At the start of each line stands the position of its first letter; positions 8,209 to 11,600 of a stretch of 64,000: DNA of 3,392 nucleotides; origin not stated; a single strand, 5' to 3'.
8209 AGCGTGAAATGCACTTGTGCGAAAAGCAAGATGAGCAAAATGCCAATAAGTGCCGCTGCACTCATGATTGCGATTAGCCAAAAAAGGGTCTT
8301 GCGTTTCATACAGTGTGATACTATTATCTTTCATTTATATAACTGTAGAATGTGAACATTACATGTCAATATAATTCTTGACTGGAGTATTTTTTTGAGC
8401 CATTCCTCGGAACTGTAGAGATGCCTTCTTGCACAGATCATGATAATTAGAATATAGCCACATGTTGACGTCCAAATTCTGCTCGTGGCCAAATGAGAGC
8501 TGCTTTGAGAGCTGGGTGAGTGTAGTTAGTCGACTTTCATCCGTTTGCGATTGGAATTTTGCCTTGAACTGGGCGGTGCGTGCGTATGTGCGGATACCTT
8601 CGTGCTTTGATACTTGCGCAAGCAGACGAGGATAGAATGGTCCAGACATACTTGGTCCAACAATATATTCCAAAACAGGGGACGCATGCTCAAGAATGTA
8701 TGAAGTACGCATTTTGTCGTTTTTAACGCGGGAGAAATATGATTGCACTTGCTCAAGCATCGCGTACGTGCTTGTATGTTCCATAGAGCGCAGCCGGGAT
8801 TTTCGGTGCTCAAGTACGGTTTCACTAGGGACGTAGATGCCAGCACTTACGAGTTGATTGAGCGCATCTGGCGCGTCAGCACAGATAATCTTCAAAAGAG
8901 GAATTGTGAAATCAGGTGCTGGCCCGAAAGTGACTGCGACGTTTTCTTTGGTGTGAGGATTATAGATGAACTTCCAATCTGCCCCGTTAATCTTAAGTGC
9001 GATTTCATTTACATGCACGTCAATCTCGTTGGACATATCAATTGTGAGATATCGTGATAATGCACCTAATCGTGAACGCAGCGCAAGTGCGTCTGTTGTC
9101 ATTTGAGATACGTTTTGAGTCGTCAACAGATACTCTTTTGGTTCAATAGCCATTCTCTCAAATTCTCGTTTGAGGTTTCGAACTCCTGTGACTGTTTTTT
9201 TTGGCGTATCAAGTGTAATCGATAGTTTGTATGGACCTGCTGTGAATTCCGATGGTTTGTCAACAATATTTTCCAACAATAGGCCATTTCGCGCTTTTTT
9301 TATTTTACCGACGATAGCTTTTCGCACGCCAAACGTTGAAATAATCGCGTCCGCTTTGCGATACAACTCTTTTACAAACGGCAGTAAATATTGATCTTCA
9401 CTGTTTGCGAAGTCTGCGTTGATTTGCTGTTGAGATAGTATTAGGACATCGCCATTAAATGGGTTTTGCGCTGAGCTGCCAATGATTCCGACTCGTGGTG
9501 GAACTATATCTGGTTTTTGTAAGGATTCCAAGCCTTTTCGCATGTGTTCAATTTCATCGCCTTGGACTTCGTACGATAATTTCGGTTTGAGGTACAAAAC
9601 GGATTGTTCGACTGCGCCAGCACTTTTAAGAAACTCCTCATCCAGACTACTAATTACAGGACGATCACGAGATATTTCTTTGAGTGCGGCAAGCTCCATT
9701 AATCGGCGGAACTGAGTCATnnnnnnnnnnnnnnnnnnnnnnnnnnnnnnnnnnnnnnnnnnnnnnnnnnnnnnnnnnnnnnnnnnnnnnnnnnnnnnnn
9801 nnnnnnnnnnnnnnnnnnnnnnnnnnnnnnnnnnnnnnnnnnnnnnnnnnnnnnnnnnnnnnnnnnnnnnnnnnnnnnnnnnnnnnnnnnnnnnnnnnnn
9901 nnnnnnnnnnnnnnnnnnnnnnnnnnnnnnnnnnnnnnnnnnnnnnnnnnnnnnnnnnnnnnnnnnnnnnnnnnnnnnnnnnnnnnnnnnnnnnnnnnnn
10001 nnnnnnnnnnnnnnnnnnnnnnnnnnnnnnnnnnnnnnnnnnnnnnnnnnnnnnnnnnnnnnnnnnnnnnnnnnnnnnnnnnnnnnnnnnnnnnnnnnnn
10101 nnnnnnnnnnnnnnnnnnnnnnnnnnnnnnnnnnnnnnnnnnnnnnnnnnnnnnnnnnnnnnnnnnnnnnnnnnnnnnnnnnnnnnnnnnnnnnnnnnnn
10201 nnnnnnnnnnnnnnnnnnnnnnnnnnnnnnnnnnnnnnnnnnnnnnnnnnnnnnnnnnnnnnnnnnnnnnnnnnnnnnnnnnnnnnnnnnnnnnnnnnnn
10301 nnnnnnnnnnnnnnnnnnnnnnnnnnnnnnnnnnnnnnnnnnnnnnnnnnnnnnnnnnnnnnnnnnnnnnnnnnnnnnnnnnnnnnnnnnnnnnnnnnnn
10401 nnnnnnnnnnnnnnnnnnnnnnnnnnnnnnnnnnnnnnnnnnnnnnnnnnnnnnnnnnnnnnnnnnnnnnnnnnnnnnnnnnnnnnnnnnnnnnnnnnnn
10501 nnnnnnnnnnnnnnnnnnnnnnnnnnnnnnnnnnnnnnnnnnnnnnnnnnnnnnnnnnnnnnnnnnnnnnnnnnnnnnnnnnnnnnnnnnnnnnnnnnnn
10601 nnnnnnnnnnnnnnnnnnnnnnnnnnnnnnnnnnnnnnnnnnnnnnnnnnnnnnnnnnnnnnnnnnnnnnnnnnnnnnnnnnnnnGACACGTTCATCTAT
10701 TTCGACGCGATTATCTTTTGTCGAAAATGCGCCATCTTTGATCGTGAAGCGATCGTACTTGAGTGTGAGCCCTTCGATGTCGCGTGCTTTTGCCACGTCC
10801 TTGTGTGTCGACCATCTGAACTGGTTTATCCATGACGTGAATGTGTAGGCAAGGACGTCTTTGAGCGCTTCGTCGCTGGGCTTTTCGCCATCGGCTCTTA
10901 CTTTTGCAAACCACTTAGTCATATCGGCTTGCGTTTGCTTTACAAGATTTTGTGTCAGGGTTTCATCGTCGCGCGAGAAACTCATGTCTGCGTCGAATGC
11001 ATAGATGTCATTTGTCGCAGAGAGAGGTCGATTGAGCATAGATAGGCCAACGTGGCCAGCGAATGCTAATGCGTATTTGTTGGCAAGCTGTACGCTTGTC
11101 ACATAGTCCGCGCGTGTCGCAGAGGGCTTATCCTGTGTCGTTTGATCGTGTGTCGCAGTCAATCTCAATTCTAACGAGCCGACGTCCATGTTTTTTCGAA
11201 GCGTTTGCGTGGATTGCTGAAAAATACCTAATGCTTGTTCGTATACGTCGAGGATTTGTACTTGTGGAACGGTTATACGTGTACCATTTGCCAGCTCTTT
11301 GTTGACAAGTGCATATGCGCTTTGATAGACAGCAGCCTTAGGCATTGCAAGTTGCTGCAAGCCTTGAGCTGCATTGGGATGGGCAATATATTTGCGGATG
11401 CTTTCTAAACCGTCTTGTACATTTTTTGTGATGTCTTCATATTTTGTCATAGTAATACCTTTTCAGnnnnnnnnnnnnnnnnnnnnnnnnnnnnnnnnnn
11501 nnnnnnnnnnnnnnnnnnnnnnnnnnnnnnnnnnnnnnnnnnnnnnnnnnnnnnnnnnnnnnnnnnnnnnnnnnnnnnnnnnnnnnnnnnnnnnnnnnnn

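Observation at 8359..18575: Seven-gene operon combining two different AAA+ ATPases, a vWA protein and four domain-less/coiled-coil proteins: candidate undescribed system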

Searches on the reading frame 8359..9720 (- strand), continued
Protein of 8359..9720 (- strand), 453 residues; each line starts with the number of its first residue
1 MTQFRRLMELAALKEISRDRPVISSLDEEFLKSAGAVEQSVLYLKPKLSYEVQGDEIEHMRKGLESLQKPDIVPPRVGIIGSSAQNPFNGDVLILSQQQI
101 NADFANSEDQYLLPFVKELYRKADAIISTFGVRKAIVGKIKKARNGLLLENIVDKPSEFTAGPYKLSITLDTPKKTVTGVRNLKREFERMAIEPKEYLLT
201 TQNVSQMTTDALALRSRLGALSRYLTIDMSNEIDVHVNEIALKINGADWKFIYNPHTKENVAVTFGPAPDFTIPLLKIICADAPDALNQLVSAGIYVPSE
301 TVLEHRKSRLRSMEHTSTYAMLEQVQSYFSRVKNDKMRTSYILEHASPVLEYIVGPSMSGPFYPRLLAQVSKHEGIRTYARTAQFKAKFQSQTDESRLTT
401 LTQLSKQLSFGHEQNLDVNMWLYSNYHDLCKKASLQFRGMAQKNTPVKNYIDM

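Call 97: find_related_loci(query=A3, collection=metagenome_contigs, flank=10000)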
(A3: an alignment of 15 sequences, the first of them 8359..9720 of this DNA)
Query A3 (453 aa) in metagenome_contigs; peptide patterns used: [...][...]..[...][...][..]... (x = any residue, [..] = any of these).
70 stretches matched a pattern; 10 encode a relative of the query (tblastn E <= 1e-3); 10 distinct loci.
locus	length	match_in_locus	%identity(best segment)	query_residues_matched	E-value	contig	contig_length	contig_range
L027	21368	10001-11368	30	7-437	4e-63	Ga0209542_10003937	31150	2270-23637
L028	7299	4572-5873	30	24-437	7e-59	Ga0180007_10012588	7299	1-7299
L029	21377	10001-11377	30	1-438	8e-59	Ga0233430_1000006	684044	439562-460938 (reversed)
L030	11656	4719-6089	31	1-438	5e-55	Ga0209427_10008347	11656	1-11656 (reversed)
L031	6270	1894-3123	30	46-438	3e-53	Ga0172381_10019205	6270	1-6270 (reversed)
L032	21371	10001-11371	28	1-437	9e-52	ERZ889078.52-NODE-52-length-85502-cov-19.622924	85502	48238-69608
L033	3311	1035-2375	30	7-437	5e-52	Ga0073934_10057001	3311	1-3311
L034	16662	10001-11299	29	26-437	7e-53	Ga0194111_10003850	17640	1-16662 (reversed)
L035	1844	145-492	32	322-437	9e-18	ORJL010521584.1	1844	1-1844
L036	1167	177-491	33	333-437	3e-12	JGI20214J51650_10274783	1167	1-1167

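Call 111: find_encoding_contigs(protein=P0011, flank=10000, max_places=2)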
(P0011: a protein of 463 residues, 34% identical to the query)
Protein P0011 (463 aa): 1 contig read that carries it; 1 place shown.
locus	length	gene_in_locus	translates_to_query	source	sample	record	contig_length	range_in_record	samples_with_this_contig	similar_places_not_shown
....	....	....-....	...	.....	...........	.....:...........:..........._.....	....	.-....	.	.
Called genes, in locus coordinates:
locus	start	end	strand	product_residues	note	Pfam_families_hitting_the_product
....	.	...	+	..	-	?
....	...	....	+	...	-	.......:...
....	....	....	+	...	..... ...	-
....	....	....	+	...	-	-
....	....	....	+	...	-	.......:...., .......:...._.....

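Call 112: find_encoding_contigs(protein=P0013, flank=10000, max_places=2)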
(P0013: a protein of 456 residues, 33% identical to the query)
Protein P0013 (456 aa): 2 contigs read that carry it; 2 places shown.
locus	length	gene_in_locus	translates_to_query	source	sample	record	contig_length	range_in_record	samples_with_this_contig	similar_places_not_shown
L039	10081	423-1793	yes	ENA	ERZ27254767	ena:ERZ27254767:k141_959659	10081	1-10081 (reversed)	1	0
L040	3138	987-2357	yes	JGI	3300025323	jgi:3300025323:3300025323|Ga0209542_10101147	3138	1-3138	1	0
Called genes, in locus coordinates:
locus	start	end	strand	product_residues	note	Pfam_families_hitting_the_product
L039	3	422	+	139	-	?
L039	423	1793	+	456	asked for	-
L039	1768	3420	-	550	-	PF06418:CTP_synth_N, PF00117:GATase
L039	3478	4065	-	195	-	PF02163:Peptidase_M50 (weak)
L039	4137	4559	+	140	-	PF00254:FKBP_C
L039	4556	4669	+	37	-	-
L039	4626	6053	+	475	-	PF27241:CLIP1 (faint)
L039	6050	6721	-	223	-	-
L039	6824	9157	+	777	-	PF03104:DNA_pol_B_exo1, PF00136:DNA_pol_B, PF03175:DNA_pol_B_2 (faint)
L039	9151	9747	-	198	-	-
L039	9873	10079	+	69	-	?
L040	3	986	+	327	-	?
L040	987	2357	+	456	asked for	-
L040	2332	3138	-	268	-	?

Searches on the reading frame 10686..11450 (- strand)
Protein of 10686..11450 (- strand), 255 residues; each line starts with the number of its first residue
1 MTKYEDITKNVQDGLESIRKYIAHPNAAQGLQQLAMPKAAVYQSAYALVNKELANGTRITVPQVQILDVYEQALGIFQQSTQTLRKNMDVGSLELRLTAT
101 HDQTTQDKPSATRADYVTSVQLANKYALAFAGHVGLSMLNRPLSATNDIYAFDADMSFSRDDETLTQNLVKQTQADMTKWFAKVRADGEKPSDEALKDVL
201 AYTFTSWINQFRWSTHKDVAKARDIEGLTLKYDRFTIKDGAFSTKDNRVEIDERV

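Call 116: search_solved_structures(query=A11, max_evalue=5)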
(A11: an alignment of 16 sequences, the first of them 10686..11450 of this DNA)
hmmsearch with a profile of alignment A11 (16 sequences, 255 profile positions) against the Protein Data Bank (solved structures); distinct sequences matched with E-value up to 5: 1.
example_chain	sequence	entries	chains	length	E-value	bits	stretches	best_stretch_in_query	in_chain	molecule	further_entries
6ij7_A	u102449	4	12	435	1.4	11.6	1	156-194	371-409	Rhamnosyltransferase protein | UDP-glycosyltransferase 89C1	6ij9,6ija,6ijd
